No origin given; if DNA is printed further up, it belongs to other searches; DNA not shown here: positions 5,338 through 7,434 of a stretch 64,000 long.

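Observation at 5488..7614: MetA-aspartokinase single-polypeptide fusion lacking ACT domains, controlled by a T-box leader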

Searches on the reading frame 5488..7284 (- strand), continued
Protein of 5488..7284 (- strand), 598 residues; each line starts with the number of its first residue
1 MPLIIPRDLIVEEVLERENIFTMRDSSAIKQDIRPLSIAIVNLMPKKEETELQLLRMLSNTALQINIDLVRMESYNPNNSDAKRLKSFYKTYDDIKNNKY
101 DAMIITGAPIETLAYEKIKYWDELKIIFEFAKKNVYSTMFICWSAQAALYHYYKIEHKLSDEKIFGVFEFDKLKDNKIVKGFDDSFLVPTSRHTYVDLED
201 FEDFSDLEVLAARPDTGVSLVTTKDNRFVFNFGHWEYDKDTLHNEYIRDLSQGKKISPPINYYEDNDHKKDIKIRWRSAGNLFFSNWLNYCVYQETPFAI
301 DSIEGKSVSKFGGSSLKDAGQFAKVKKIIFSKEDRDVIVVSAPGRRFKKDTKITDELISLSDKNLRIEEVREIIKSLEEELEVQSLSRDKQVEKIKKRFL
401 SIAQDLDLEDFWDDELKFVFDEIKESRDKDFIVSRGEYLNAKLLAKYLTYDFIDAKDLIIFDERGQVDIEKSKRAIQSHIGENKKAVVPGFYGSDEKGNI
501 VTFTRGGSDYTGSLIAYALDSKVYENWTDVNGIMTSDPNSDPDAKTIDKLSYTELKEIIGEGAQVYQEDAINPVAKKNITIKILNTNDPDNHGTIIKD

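Call 32: find_encoding_contigs(protein=P0418, flank=5000, max_places=1)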
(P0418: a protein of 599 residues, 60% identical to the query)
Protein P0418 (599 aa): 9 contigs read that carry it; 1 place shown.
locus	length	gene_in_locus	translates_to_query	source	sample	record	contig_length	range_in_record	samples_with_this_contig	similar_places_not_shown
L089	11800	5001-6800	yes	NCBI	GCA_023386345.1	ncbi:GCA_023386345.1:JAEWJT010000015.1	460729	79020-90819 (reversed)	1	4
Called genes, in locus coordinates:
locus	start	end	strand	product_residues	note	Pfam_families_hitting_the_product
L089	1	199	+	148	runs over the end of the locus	PF01451:LMWPc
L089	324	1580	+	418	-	PF01022:HTH_5, PF02492:cobW, PF07683:CobW_C (weak)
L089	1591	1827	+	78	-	PF13192:Thioredoxin_3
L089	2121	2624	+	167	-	PF01590:GAF (weak), PF13185:GAF_2 (weak)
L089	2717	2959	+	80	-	PF02604:PhdYeFM_antitox (weak)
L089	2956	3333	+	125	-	PF02661:Fic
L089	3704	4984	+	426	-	PF01053:Cys_Met_Meta_PP, PF01041:DegT_DnrJ_EryC1 (weak), PF01212:Beta_elim_lyase (weak)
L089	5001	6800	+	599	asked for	PF04204:HTS, PF00696:AA_kinase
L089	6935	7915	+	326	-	PF03447:NAD_binding_3, PF00742:Homoserine_dh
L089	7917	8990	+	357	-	PF01118:Semialdhyde_dh, PF02774:Semialdhyde_dhC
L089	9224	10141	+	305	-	PF19300:BPD_transp_1_N, PF00528:BPD_transp_1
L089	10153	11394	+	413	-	PF12911:OppC_N, PF00528:BPD_transp_1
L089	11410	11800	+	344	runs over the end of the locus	PF00005:ABC_tran, PF13304:AAA_21, PF08352:oligo_HPY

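Call 37: find_encoding_contigs(protein=P0133, flank=5000, max_places=2)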
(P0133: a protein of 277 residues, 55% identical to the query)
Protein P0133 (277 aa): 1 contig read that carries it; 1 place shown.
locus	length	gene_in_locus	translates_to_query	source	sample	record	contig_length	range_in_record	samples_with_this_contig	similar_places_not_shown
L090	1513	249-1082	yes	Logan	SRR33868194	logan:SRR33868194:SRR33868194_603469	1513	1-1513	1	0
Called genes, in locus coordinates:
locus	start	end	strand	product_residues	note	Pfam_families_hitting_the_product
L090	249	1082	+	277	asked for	PF00696:AA_kinase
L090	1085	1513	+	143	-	?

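Call 41: search_solved_structures(query=window:5488-7284:-, max_evalue=1e-10, show_alignments=4)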
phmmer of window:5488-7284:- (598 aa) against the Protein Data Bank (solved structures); distinct sequences matched with E-value up to 1e-10: 14.
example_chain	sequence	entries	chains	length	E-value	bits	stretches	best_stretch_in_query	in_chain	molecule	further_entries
2ghr_A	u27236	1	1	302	7.2e-95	322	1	1-299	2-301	Homoserine O-succinyltransferase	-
2vdj_A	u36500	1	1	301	1.3e-93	317.8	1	1-299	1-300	HOMOSERINE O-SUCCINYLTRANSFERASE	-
2h2w_A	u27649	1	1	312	2.4e-88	300.5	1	1-299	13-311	Homoserine O-succinyltransferase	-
7cbe_A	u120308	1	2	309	2.2e-78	267.6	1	1-300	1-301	Homoserine O-succinyltransferase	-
6mtg_A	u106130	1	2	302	2.3e-77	264.2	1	1-294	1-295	Homoserine O-succinyltransferase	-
3tvi_A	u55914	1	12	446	3.5e-59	204.2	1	308-596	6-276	Aspartokinase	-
3c1m_A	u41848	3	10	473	3.5e-31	111.7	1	307-597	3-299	Probable aspartokinase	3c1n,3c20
2hmf_A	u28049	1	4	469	3.7e-31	111.7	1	307-597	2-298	Probable aspartokinase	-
2cdq_A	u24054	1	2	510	6.1e-20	74.6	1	306-596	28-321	ASPARTOKINASE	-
2j0w_A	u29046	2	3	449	3.3e-19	72.2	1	308-596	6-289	LYSINE-SENSITIVE ASPARTOKINASE 3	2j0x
5yei_C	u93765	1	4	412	1.5e-18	70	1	427-596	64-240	Aspartokinase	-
3ab4_A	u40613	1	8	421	4.9e-16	61.7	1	420-594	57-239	Aspartokinase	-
3aaw_A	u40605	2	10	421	5e-16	61.7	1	420-594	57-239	Aspartokinase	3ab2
3l76_A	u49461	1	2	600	3.4e-11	45.7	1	470-581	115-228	Aspartokinase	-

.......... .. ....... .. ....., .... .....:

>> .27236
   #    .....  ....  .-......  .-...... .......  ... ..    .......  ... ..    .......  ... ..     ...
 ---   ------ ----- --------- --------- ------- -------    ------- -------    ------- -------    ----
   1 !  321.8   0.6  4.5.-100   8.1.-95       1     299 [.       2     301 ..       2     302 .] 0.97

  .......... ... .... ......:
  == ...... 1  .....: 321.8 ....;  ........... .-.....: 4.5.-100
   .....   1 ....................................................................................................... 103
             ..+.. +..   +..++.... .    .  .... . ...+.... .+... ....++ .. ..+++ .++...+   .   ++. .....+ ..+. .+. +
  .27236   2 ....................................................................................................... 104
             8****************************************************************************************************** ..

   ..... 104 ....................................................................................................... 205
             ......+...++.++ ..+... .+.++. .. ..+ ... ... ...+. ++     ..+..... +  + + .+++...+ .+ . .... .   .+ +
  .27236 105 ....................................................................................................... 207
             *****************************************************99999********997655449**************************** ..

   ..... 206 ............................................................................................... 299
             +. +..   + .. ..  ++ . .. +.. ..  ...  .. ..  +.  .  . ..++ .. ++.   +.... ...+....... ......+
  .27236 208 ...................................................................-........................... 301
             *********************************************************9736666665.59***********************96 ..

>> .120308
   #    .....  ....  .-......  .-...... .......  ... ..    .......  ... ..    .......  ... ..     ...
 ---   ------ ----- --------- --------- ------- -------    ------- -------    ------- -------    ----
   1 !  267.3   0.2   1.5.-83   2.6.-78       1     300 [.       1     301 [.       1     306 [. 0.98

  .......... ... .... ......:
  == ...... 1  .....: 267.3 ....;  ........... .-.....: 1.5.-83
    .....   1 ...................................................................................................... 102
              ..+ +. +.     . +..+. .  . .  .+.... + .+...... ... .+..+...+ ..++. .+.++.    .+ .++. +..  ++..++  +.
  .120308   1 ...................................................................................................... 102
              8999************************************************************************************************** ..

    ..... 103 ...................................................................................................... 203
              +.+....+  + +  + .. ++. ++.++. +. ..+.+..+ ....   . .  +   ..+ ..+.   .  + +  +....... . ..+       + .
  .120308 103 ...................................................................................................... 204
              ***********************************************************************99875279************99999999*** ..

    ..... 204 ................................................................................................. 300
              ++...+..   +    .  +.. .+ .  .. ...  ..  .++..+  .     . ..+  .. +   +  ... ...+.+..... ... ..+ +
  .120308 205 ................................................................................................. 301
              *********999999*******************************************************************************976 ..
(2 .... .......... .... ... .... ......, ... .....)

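Call 56: find_encoding_contigs(protein=P0123, flank=4000, max_places=1)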
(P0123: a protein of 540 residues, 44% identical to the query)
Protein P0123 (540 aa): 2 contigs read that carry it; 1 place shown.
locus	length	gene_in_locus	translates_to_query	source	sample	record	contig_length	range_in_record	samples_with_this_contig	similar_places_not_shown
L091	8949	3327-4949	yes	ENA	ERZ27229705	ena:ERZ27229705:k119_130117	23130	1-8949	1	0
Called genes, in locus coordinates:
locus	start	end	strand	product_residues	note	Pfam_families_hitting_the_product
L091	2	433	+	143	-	?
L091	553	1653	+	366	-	-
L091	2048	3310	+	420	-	PF01053:Cys_Met_Meta_PP, PF01041:DegT_DnrJ_EryC1 (weak)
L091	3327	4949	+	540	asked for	PF04204:HTS, PF00696:AA_kinase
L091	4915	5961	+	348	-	PF03447:NAD_binding_3, PF00742:Homoserine_dh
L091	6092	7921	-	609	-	PF00009:GTP_EFTU, PF22042:EF-G_D2, PF03144:GTP_EFTU_D2, PF00679:EFG_C, PF21018:BipA_C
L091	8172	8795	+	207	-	PF00436:SSB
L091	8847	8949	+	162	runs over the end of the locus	PF02572:CobA_CobO_BtuR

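Call 57: find_encoding_contigs(protein=P0444, flank=4000, max_places=1)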
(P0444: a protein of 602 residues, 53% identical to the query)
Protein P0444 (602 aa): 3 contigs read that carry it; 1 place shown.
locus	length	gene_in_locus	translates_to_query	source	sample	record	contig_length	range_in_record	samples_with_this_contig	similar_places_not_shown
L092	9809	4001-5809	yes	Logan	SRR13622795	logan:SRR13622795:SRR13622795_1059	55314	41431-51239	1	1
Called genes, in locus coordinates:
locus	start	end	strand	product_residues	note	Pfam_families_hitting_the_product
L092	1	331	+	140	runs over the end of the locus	PF00636:Ribonuclease_3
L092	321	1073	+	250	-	PF02511:Thy1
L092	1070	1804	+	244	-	PF08032:SpoU_sub_bind, PF00588:SpoU_methylase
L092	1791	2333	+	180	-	PF05991:NYN_YacP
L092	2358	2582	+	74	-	-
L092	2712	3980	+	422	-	PF01053:Cys_Met_Meta_PP, PF00155:Aminotran_1_2 (weak)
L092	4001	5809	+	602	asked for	PF04204:HTS, PF00696:AA_kinase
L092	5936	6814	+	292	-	PF02645:DegV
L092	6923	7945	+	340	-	-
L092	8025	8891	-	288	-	PF14397:ATPgrasp_ST (faint), PF02655:ATP-grasp_3, PF08443:RimK, PF02955:GSH-S_ATP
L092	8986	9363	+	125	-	PF00392:GntR, PF14502:HTH_41 (weak)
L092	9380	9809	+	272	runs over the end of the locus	PF00005:ABC_tran, PF13304:AAA_21 (weak)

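Call 58: find_encoding_contigs(protein=P0428, flank=4000, max_places=1)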
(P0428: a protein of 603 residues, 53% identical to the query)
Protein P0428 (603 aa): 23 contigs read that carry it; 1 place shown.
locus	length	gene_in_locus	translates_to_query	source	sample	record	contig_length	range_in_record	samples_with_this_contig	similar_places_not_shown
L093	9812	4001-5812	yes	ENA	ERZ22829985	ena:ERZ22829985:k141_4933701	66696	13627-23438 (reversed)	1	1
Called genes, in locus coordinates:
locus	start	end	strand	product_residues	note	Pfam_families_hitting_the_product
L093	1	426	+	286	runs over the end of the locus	PF00231:ATP-synt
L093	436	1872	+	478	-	PF02874:ATP-synt_ab_N, PF00006:ATP-synt_ab, PF22919:ATP-synt_VA_C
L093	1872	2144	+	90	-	PF02823:ATP-synt_DE_N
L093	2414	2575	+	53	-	-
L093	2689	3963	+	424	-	PF01053:Cys_Met_Meta_PP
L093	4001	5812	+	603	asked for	PF04204:HTS, PF00696:AA_kinase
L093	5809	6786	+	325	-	PF03447:NAD_binding_3, PF00742:Homoserine_dh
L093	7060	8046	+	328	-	PF01118:Semialdhyde_dh, PF02774:Semialdhyde_dhC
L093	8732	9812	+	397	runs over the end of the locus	PF00438:S-AdoMet_synt_N, PF02772:S-AdoMet_synt_M, PF02773:S-AdoMet_synt_C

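Call 74: predict_structure(alignment_id=A5)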
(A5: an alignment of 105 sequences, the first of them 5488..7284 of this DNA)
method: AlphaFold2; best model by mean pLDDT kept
length: 598 residues; sequences in the alignment: 105
mean_pLDDT: 90.0   pTM: 0.54
mean pLDDT of the five models: 90.0, 89.9, 87.9, 87.2, 86.7
residues with pLDDT >= 90: 411; 70-90: 164; 50-70: 21; < 50: 2
segments of 3 or more residues with pLDDT < 50: none
pLDDT, mean of each block of 10 residues (from residue 1): 78 83 82 89 89 92 91 77 81 92 92 88 96 94 96 95 95 94 96 94 93 95 94 95 94 92 93 94 94 74 61 91 91 77 89 90 89 90 92 93 90 89 93 95 94 95 91 92 85 94 88 93 92 89 92 92 86 93 93 93
secondary structure, 60 per line:
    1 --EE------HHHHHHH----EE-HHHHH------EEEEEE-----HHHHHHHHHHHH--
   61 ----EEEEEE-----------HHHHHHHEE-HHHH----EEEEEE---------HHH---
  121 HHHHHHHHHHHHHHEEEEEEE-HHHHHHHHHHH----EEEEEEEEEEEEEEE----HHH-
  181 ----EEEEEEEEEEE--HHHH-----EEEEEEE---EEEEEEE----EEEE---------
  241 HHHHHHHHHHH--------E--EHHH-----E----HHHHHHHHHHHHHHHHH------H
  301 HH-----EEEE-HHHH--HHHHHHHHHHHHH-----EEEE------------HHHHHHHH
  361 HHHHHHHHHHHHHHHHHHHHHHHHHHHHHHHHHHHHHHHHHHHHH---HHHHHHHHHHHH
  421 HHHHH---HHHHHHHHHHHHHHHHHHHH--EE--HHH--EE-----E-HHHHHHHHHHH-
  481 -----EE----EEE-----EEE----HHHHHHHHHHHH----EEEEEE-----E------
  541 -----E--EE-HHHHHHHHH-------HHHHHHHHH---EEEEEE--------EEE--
elements in order: H11-17 H25-29 E36-41 H47-58 E65-70 H82-88 H92-95 E100-105 H121-134 E135-141 H143-153 E158-172 E185-195 H198-201 E207-213 E217-223 E228-231 H241-251 H277-293 E308-311 H313-316 H319-331 E337-340 H353-405 H409-425 H429-448 H469-479 E492-494 E500-502 H507-518 E523-528 H552-560 H568-576 E580-585 E594-596

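Call 76: fold_search(model_id=the predicted structure, library=pdb)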
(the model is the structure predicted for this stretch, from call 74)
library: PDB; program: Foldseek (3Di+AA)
matches with E <= 10: 982; with E <= 0.001: 211
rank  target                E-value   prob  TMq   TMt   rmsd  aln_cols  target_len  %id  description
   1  2h2w                  1.0e-39  1.00  0.47  0.97   1.5       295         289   44  Crystal structure of Homoserine O-succinyltransferase (EC 2.3.1.46) (Homoserine O-transsuccinylase) (HTS) (tm0881) from  (released 2006-07-18)
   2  2vdj                  1.7e-35  1.00  0.42  0.92   6.9       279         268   49  Crystal Structure of Homoserine O-acetyltransferase (metA) from Bacillus Cereus with Homoserine (released 2008-01-22)
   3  2ghr                  1.0e-34  1.00  0.42  0.92   6.8       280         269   50  Crystal structure of homoserine o-succinyltransferase (NP_981826.1) from Bacillus cereus ATCC 10987 at 2.40 A resolution (released 2006-04-11)
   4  6mtg_A                3.9e-33  1.00  0.42  0.86  10.2       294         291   42  A Single Reactive Noncanonical Amino Acid is Able to Dramatically Stabilize Protein Structure (released 2019-06-26)
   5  6mtg_B                3.9e-33  1.00  0.42  0.85  10.1       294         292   42  A Single Reactive Noncanonical Amino Acid is Able to Dramatically Stabilize Protein Structure (released 2019-06-26)
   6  7cbe_B                5.4e-32  1.00  0.42  0.85  10.2       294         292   42  Crystal structure of Homoserine O-succinyltransferase from Escherichia coli K-12 (released 2021-06-16)
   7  7cbe_A                1.2e-31  1.00  0.42  0.87  10.2       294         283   41  Crystal structure of Homoserine O-succinyltransferase from Escherichia coli K-12 (released 2021-06-16)
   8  3tvi_B                5.3e-25  1.00  0.33  0.44  33.4       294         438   42  Crystal structure of Clostridium acetobutylicum aspartate kinase (CaAK): An important allosteric enzyme for industrial (released 2011-11-09)
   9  3tvi_D                1.7e-24  1.00  0.33  0.45  34.6       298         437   42  Crystal structure of Clostridium acetobutylicum aspartate kinase (CaAK): An important allosteric enzyme for industrial (released 2011-11-09)
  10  3tvi_E                2.3e-24  1.00  0.33  0.44  33.4       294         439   42  Crystal structure of Clostridium acetobutylicum aspartate kinase (CaAK): An important allosteric enzyme for industrial (released 2011-11-09)
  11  3tvi_C                3.5e-24  1.00  0.32  0.44  33.7       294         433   41  Crystal structure of Clostridium acetobutylicum aspartate kinase (CaAK): An important allosteric enzyme for industrial (released 2011-11-09)
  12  3tvi_G                7.0e-24  1.00  0.32  0.44  33.7       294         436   41  Crystal structure of Clostridium acetobutylicum aspartate kinase (CaAK): An important allosteric enzyme for industrial (released 2011-11-09)
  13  3tvi_I                1.3e-23  1.00  0.32  0.44  33.8       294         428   40  Crystal structure of Clostridium acetobutylicum aspartate kinase (CaAK): An important allosteric enzyme for industrial (released 2011-11-09)
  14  3tvi_J                2.3e-23  1.00  0.32  0.44  33.6       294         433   41  Crystal structure of Clostridium acetobutylicum aspartate kinase (CaAK): An important allosteric enzyme for industrial (released 2011-11-09)
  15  3tvi_F                3.6e-23  1.00  0.32  0.43  33.6       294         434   41  Crystal structure of Clostridium acetobutylicum aspartate kinase (CaAK): An important allosteric enzyme for industrial (released 2011-11-09)
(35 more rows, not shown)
